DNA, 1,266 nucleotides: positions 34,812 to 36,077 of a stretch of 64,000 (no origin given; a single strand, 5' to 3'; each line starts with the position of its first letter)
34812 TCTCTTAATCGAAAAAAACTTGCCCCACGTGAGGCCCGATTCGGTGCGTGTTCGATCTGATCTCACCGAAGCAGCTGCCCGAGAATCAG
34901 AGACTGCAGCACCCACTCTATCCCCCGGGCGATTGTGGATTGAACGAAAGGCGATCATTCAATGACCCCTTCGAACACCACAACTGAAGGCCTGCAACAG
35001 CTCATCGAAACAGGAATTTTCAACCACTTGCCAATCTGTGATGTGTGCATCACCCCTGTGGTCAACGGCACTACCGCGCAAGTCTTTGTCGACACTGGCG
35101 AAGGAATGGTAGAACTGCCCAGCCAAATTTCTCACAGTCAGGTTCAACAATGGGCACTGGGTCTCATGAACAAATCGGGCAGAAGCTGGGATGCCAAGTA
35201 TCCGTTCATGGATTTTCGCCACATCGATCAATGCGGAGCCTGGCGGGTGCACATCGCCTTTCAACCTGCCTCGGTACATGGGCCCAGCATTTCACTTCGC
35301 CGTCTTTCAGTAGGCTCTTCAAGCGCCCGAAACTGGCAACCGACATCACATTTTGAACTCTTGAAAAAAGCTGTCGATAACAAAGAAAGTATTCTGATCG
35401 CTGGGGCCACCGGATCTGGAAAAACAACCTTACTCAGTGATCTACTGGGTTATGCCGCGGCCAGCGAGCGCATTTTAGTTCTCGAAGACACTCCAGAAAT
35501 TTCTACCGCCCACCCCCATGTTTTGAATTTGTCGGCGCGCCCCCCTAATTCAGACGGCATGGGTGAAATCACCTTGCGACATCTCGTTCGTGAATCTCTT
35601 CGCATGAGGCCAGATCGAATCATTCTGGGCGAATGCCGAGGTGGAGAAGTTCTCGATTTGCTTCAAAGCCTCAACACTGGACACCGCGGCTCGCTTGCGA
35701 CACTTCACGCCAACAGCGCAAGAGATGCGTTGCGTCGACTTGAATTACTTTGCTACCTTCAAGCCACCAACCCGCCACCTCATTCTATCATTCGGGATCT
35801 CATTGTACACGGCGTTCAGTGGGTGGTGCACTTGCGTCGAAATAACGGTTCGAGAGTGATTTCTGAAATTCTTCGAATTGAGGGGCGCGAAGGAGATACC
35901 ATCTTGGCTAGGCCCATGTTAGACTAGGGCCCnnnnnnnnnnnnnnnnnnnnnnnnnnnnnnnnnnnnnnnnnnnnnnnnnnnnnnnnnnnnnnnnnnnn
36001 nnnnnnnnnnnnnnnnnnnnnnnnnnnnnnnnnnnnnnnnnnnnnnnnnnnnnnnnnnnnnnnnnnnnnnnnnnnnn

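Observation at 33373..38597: Minimal secretin plus CpaF-like ATPase pair without pilin, CpaB/TadZ or canonical platform genes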

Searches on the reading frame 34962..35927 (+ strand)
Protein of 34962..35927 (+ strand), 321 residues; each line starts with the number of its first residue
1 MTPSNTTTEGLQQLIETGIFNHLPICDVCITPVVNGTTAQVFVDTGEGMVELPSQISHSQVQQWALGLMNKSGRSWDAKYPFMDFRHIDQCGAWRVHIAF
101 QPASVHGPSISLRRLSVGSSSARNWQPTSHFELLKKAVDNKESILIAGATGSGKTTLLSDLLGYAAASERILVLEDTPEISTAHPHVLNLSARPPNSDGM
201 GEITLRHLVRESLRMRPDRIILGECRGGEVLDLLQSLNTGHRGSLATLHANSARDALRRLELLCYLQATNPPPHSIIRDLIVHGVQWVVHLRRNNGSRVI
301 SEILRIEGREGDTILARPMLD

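Call 3: search_protein_families(library=pfam, proteins=[window:34962-35927:+], max_evalue=0.01)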
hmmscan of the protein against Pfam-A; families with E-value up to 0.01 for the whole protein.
window:34962-35927:+ (321 aa): 13 families
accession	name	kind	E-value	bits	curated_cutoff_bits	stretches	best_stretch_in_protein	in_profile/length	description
PF00437.27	T2SSE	-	4.2e-39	134.7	24.9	1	95-266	93-261/370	Type II/IV secretion system protein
PF06414.18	Zeta_toxin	-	3.6e-05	23.7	22.3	1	139-195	14-69/199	Zeta toxin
PF20720.3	nSTAND3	-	3.8e-05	23.9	27.2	1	127-180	3-57/155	Novel STAND NTPase 3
PF13191.12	AAA_16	-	5e-05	24.3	32.6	1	131-216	13-86/167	AAA ATPase domain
PF13481.12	AAA_25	-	0.00038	20.6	27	1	122-162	14-54/195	AAA domain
PF04851.21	ResIII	-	0.00055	20.3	22.5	1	123-180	5-65/164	Type III restriction enzyme, res subunit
PF13555.12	AAA_29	-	0.0016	18.6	27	1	137-158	18-39/61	P-loop containing region of AAA domain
PF02492.25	cobW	-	0.0041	17.2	20.7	1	144-175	3-34/180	CobW/HypB/UreG, nucleotide-binding domain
PF13401.12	AAA_22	-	0.0045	17.7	27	1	140-211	4-57/130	AAA domain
PF12775.13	AAA_7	-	0.0045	17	25.8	1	133-163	25-55/181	P-loop containing dynein motor region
PF00005.33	ABC_tran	-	0.0047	18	25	1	138-174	8-45/137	ABC transporter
PF01580.24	FtsK_SpoIIIE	-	0.0048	16.8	24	1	142-165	40-63/221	FtsK/SpoIIIE family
PF25199.1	nSTAND_NTPase5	-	0.0053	17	34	0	135-171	35-73/145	Novel STAND NTPase 5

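Call 8: search_protein_families(library=ncbifam, proteins=[window:34962-35927:+], max_evalue=0.01)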
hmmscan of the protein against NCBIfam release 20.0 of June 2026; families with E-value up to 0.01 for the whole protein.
window:34962-35927:+ (321 aa): 25 families
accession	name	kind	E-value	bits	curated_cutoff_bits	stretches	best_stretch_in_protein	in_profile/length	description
TIGR03819.1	heli_sec_ATPase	hypoth_equivalog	4e-74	249.8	373.15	1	15-303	50-338/340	TadA family conjugal transfer-associated ATPase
TIGR02788.1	VirB11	equivalog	1.3e-44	152.5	249.95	1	132-303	135-306/308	P-type DNA transfer ATPase VirB11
TIGR02782.1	TrbB_P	equivalog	7.7e-44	150.2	304.55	1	130-309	125-297/303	P-type conjugative transfer ATPase TrbB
NF010469.0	PRK13894.1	subfamily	2.1e-40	139.1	508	1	130-310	138-311/320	conjugal transfer ATPase TrbB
NF010475.0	PRK13900.1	equivalog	6.8e-36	124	389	1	132-305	151-324/333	type IV secretion system ATPase VirB11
NF010407.0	PRK13833.1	subfamily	2.5e-33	115.9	499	1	130-310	133-304/323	conjugal transfer protein TrbB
NF058587.1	archaellum_moto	equivalog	2.3e-24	86.1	550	1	58-260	189-393/527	archaellum flagellar ATPase motor FlaI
NF010425.0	PRK13851.1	equivalog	3.8e-23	81.9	461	1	132-261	153-281/344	type IV secretion system protein VirB11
NF053672.1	bindosome_BasE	exception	6e-22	78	1000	1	142-261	271-389/512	bindosome assembly system ATPase subunit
NF041000.1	ATPase_ComGA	equivalog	1.1e-17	64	300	1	106-263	92-245/267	competence type IV pilus ATPase ComGA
TIGR01420.1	pilT_fam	subfamily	4.3e-15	55.8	319.1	1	54-260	39-239/343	PilT/PilU family type 4a pilus ATPase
NF007755.0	PRK10436.1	equivalog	8.8e-12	44.4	617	1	133-263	210-335/465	type II secretion system protein GspE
TIGR02533.1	type_II_gspE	equivalog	1.8e-09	36.8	630.25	1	140-260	241-356/486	type II secretion system ATPase GspE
NF053534.1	T4PilAsmATPsTfpB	equivalog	2.1e-08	33.1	850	1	141-262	336-451/584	type IV pilus assembly ATPase TfpB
TIGR02524.1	dot_icm_DotB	equivalog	2.9e-08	33.3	463.3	1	137-260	129-256/358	Dot/Icm type IV secretion system ATPase DotB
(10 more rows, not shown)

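Call 9: search_solved_structures(query=window:34962-35927:+, max_evalue=0.001)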
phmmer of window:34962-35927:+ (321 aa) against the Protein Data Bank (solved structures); distinct sequences matched with E-value up to 0.001: 39.
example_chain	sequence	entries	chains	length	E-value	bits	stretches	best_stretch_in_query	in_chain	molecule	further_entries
8rkd_E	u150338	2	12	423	1.7e-49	171.8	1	31-317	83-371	Pilus assembly ATPase CpaF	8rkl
8rjf_A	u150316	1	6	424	1.7e-49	171.8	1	31-317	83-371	Pilus assembly ATPase CpaF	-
9e24_A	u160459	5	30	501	2.9e-49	171.1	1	31-317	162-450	CpaF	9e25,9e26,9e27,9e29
2gza_A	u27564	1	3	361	1.5e-24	89.9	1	130-294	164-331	Type IV secretion system protein VirB11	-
6bge_A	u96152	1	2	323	2.4e-21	79.4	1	134-285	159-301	VirB11-like protein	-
1g6o_A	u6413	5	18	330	2.5e-21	79.3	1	134-285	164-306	CAG-ALPHA | virB11 homolog | Cag-alfa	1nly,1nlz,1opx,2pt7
2oap_1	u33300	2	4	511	6.4e-21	78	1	48-307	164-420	Type II secretion system protein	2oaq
9n32_A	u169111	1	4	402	1.7e-14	56.9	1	51-260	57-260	PilU protein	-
4ii7_A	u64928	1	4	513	4.2e-14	55.6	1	138-295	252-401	FlaI ATPase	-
10my_A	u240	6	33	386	1.6e-13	53.7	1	91-263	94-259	PilT/PilU family type 4a pilus ATPase | Twitching motility protein PilT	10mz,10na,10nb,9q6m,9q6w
4ihq_A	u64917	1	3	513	2.9e-13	52.8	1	138-295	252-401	FlaI ATPase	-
2gsz_A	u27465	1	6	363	6.6e-10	41.8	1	61-302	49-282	twitching motility protein PilT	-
2ewv_A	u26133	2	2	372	7e-10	41.7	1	61-302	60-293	twitching motility protein PilT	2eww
2eyu_A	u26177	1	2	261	2.5e-09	39.9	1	143-301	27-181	twitching motility protein PilT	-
5zfq_A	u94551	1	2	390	7.9e-09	38.3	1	141-260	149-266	Twitching motility pilus retraction protein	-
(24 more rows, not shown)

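Call 10: find_homologous_proteins(query=window:34962-35927:+, max_evalue=1e-20)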
Query window:34962-35927:+ (321 aa): 7003 proteins with E <= 1e-20 among 8000 candidates; the best 120 are listed.
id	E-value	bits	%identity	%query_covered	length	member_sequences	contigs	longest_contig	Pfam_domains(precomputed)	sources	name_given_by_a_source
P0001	2.9e-213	725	100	100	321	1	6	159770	PF00437.27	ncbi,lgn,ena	-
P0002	1.2e-111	391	57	99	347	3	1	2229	PF06414.19,PF00437.27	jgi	jgi:pilus assembly protein CpaF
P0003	1.7e-96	341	52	99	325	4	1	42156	PF06414.19,PF00437.27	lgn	-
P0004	3.8e-96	340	54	94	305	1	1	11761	PF00437.27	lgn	-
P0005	6.4e-95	336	54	95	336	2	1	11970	PF06414.19,PF00437.27,PF13191.13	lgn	-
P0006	9.7e-95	335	53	98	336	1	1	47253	PF00437.27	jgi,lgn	-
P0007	1.2e-94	335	54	100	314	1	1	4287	PF00437.27,PF13191.13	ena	-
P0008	2.7e-94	334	53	92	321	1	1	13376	PF00437.27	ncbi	-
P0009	1.7e-93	331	53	95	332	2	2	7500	PF06414.19,PF00437.27,PF13481.13,PF13191.13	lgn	-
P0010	5.2e-93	330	56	88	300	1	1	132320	PF00437.27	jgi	-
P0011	1.1e-92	329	53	98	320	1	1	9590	PF00437.27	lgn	-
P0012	1.9e-92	328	54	93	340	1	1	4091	PF06414.19,PF00437.27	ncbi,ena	-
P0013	4.7e-92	327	52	94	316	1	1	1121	PF06414.19,PF00437.27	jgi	jgi:pilus assembly protein CpaF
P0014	8.5e-92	326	55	91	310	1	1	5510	PF06414.19,PF00437.27,PF00005.34,PF13191.13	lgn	-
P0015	1.6e-91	325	53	92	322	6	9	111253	PF00437.27,PF13191.13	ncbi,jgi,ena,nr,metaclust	ncbi:MAG: hypothetical protein A2428_08290 [Bdellovibrionales bacterium RIFOXYC1_FULL_54_43]|nr:MAG:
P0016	2.1e-91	324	54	92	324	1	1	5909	PF06414.19,PF00437.27,PF13481.13,PF13191.13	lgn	-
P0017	4.0e-91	323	53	92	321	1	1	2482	PF00437.27,PF20720.4,PF13191.13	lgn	-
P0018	4.4e-91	323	53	92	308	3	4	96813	PF06414.19,PF00437.27,PF13191.13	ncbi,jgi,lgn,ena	jgi:pilus assembly protein CpaF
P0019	5.2e-91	323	53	95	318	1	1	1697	PF00437.27,PF13191.13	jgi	jgi:pilus assembly protein CpaF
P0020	2.0e-90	321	53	92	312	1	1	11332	PF00437.27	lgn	-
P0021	2.1e-90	321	52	94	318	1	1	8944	PF00437.27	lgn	-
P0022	2.2e-90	321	52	91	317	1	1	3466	PF06414.19,PF00437.27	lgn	-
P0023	2.2e-90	321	53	92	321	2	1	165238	PF06414.19,PF00437.27,PF13191.13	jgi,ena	-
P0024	2.6e-90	321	52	91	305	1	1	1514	PF06414.19,PF00437.27,PF13191.13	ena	-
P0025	4.5e-90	320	50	90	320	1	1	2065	PF00437.27,PF27713.1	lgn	-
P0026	4.8e-90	320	52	94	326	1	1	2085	PF00437.27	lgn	-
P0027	1.0e-89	319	51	94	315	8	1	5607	PF00437.27,PF13191.13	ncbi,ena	-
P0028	1.1e-89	319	53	95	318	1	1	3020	PF00437.27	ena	-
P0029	1.3e-89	319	53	92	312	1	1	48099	PF00437.27,PF13191.13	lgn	-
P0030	1.4e-89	318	53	94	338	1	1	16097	PF00437.27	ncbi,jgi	jgi:pilus assembly protein CpaF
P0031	1.5e-89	318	53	92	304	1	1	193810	PF00437.27,PF13481.13,PF13191.13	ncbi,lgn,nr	ncbi:MAG: Flp pilus assembly complex ATPase component TadA [Oligoflexia bacterium]|nr:Flp pilus asse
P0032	2.0e-89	318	53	92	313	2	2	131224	PF06414.19,PF00437.27,PF13191.13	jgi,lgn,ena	-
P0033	2.2e-89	318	52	95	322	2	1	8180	PF06414.19,PF00437.27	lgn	-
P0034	2.7e-89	317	51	99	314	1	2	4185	PF00437.27,PF13191.13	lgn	-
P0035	2.8e-89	317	51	93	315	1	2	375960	PF06414.19,PF00437.27,PF13191.13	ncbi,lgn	ncbi:MAG: CpaF family protein [Bacteriovoracia bacterium]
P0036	2.8e-89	317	53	93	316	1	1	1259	PF00437.27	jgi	-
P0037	3.1e-89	317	52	97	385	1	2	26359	PF00437.27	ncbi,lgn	-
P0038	3.9e-89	317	51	90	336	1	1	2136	PF06414.19,PF00437.27,PF27713.1,PF20720.4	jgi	-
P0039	4.0e-89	317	53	92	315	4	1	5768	PF06414.19,PF00437.27,PF13191.13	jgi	jgi:pilus assembly protein CpaF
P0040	4.5e-89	317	51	93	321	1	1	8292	PF00437.27,PF13191.13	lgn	-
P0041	5.2e-89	317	52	92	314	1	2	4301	PF06414.19,PF00437.27,PF13191.13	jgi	jgi:pilus assembly protein CpaF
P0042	5.6e-89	316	52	94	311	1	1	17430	PF00437.27,PF13191.13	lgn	-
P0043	6.3e-89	316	53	93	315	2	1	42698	PF00437.27,PF13191.13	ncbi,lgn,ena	-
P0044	9.9e-89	316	53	93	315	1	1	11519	PF00437.27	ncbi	-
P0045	1.2e-88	315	51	94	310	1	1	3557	PF00437.27,PF13191.13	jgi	jgi:pilus assembly protein CpaF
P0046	1.3e-88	315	52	92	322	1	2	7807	PF06414.19,PF00437.27,PF13191.13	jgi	jgi:pilus assembly protein CpaF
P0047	1.5e-88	315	49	99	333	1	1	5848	PF00437.27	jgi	jgi:pilus assembly protein CpaF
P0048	1.9e-88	315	53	92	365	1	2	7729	PF06414.19,PF00437.27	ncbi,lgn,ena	-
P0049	2.1e-88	315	54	92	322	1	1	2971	PF00437.27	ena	-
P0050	2.2e-88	315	51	92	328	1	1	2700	PF00437.27,PF13191.13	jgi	jgi:pilus assembly protein CpaF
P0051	2.5e-88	314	53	92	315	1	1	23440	PF00437.27,PF13191.13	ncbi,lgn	ncbi:ATPase, T2SS/T4P/T4SS family [Bdellovibrionota bacterium FG-1]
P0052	2.9e-88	314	50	92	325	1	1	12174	PF06414.19,PF00437.27,PF13191.13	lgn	-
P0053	3.8e-88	314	54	90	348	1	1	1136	PF00437.27,PF27713.1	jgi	jgi:pilus assembly protein CpaF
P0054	4.5e-88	313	53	92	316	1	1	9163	PF00437.27,PF13481.13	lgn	-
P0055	5.6e-88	313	51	93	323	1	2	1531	PF06414.19,PF00437.27,PF13191.13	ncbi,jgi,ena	jgi:pilus assembly protein CpaF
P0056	5.8e-88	313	51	93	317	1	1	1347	PF00437.27,PF13401.13,PF13191.13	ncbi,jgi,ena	jgi:pilus assembly protein CpaF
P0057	6.0e-88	313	52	91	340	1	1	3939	PF00437.27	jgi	jgi:pilus assembly protein CpaF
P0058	8.0e-88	313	52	91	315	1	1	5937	PF00437.27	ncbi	ncbi:MAG: CpaF family protein [Bdellovibrionota bacterium]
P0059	9.0e-88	312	53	92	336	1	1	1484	PF00437.27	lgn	-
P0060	9.4e-88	312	52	92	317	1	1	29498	PF06414.19,PF00437.27,PF13191.13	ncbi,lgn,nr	ncbi:MAG: Flp pilus assembly complex ATPase component TadA [Oligoflexia bacterium]|nr:Flp pilus asse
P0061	9.8e-88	312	51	92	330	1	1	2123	PF00437.27,PF13401.13,PF13191.13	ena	-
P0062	1.2e-87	312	51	93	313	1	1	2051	PF00437.27,PF13191.13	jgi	jgi:pilus assembly protein CpaF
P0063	1.4e-87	312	50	93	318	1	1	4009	PF00437.27,PF13191.13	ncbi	ncbi:MAG: ATPase, T2SS/T4P/T4SS family [Bdellovibrionia bacterium]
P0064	1.4e-87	312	51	93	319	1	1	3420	PF00437.27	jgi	jgi:pilus assembly protein CpaF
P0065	1.6e-87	312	53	93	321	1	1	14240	PF06414.19,PF00437.27,PF13191.13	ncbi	-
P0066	1.8e-87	311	51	94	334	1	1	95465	PF00437.27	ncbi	-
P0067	1.8e-87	311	51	94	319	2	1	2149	PF00437.27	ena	-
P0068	2.1e-87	311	50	100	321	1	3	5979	PF00437.27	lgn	-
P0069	2.1e-87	311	49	94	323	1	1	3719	PF00437.27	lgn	-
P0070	2.2e-87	311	51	92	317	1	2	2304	PF06414.19,PF00437.27,PF13191.13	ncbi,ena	-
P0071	2.3e-87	311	52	92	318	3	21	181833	PF00437.27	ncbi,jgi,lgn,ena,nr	ncbi:CpaF family protein [bacterium]|jgi:pilus assembly protein CpaF|nr:CpaF family protein [bacteri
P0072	3.3e-87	311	52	92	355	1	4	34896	PF00437.27,PF13191.13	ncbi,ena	-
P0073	3.8e-87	310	51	92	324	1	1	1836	PF00437.27,PF13191.13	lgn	-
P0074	3.9e-87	310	51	95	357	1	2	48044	PF00437.27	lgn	-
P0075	4.4e-87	310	52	92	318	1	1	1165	PF00437.27,PF13191.13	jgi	jgi:pilus assembly protein CpaF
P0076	4.4e-87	310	49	100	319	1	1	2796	PF00437.27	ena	-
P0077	4.6e-87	310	49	89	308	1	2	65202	PF00437.27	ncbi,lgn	-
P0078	5.2e-87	310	51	92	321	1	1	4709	PF00437.27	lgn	-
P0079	5.4e-87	310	50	95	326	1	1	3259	PF00437.27,PF13191.13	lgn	-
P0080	5.8e-87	310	52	92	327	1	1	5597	PF00437.27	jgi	jgi:pilus assembly protein CpaF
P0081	6.1e-87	310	52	92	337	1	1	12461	PF00437.27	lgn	-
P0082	6.5e-87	310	51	93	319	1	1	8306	PF06414.19,PF00437.27,PF13191.13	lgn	-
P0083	6.6e-87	310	51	92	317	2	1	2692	PF00437.27,PF13191.13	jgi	-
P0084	6.9e-87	310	52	92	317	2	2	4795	PF06414.19,PF00437.27,PF13191.13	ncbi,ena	-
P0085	7.0e-87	310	50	93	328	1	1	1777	PF06414.19,PF00437.27,PF13191.13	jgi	jgi:pilus assembly protein CpaF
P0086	8.0e-87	309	51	93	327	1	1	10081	PF00437.27,PF27713.1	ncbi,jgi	jgi:pilus assembly protein CpaF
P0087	8.7e-87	309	51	92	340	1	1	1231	PF00437.27,PF13191.13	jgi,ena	jgi:pilus assembly protein CpaF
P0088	8.7e-87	309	49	97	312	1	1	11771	PF00437.27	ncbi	-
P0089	9.4e-87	309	51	92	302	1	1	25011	PF00437.27,PF13191.13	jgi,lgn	jgi:pilus assembly protein CpaF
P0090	1.0e-86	309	51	93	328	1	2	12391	PF00437.27,PF20720.4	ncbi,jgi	jgi:pilus assembly protein CpaF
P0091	1.1e-86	309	49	93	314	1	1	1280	PF00437.27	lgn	-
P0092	1.1e-86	309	51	94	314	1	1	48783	PF06414.19,PF00437.27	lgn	-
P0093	1.2e-86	309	50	93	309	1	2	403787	PF00437.27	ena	-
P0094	1.3e-86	309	50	92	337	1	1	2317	PF06414.19,PF00437.27,PF13191.13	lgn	-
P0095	1.4e-86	309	51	99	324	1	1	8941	PF06414.19,PF00437.27,PF13191.13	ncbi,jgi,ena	jgi:pilus assembly protein CpaF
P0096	1.4e-86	309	48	100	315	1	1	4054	PF06414.19,PF00437.27,PF13191.13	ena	-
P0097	1.6e-86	308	51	92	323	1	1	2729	PF06414.19,PF00437.27,PF13191.13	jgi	jgi:pilus assembly protein CpaF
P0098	1.6e-86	308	49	99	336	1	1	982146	PF00437.27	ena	-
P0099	1.7e-86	308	52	91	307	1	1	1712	PF06414.19,PF00437.27,PF13191.13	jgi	jgi:pilus assembly protein CpaF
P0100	1.7e-86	308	50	92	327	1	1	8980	PF00437.27,PF13191.13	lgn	-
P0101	1.8e-86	308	52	92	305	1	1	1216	PF00437.27,PF13191.13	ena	-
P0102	3.2e-86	307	51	92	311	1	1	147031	PF00437.27,PF01580.25,PF13191.13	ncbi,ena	-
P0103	3.3e-86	307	50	93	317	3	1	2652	PF00437.27,PF13191.13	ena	-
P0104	3.4e-86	307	51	92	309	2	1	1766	PF06414.19,PF00437.27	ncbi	ncbi:MAG: ATPase, T2SS/T4P/T4SS family, partial [Bdellovibrionota bacterium]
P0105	3.4e-86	307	50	92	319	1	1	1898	PF06414.19,PF00437.27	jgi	jgi:pilus assembly protein CpaF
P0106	3.5e-86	307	50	92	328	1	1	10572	PF06414.19,PF00437.27,PF13191.13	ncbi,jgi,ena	jgi:pilus assembly protein CpaF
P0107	4.3e-86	307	49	92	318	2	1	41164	PF00437.27,PF13191.13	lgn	-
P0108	4.6e-86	307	52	93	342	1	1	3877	PF06414.19,PF00437.27,PF13191.13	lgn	-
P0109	5.0e-86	307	49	93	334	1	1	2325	PF00437.27,PF13191.13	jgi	jgi:pilus assembly protein CpaF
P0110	6.3e-86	306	53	87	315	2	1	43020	PF00437.27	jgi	jgi:pilus assembly protein CpaF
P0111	6.7e-86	306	51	94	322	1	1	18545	PF00437.27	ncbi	-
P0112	7.3e-86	306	51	93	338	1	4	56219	PF00437.27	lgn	-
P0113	8.4e-86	306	48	94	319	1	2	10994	PF00437.27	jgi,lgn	jgi:pilus assembly protein CpaF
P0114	8.7e-86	306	50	90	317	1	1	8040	PF00437.27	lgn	-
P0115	8.9e-86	306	52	93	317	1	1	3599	PF00437.27,PF13191.13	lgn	-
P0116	9.7e-86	306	51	93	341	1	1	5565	PF00437.27,PF13191.13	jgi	jgi:pilus assembly protein CpaF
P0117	9.7e-86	306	50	91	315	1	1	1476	PF00437.27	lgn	-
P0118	9.8e-86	306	50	94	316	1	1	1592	PF06414.19,PF00437.27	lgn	-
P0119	1.1e-85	306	53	92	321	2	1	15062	PF00437.27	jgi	jgi:pilus assembly protein CpaF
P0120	1.2e-85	305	52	92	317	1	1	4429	PF00437.27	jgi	jgi:pilus assembly protein CpaF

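Call 11: find_encoding_contigs(protein=P0001, flank=10000, max_places=3)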
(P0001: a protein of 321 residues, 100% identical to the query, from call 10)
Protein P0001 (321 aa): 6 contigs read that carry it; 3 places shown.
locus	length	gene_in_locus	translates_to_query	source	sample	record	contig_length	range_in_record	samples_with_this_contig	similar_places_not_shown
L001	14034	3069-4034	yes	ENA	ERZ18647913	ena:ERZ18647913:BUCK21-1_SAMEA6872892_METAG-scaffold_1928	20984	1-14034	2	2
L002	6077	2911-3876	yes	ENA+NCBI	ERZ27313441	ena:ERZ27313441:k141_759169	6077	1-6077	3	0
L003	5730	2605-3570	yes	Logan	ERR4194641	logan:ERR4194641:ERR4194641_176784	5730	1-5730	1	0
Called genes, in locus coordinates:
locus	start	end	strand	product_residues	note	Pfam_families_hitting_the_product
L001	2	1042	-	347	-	?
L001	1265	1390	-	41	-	-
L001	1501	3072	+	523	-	PF00263:Secretin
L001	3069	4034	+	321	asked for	PF00437:T2SSE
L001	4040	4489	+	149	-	-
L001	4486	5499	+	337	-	PF14249:Tocopherol_cycl (weak)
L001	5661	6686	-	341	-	-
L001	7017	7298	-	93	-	-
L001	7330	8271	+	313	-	PF13174:TPR_6 (faint), PF13432:TPR_16 (weak)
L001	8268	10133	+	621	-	PF01476:LysM (weak)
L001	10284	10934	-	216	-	PF01725:Ham1p_like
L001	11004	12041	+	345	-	PF02481:DNA_processg_A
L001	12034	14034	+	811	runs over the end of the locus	PF01751:Toprim, PF01131:Topoisom_bac, PF01396:Zn_ribbon_Top1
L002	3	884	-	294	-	?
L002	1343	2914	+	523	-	PF00263:Secretin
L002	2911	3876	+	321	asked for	PF00437:T2SSE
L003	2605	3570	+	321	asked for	PF00437:T2SSE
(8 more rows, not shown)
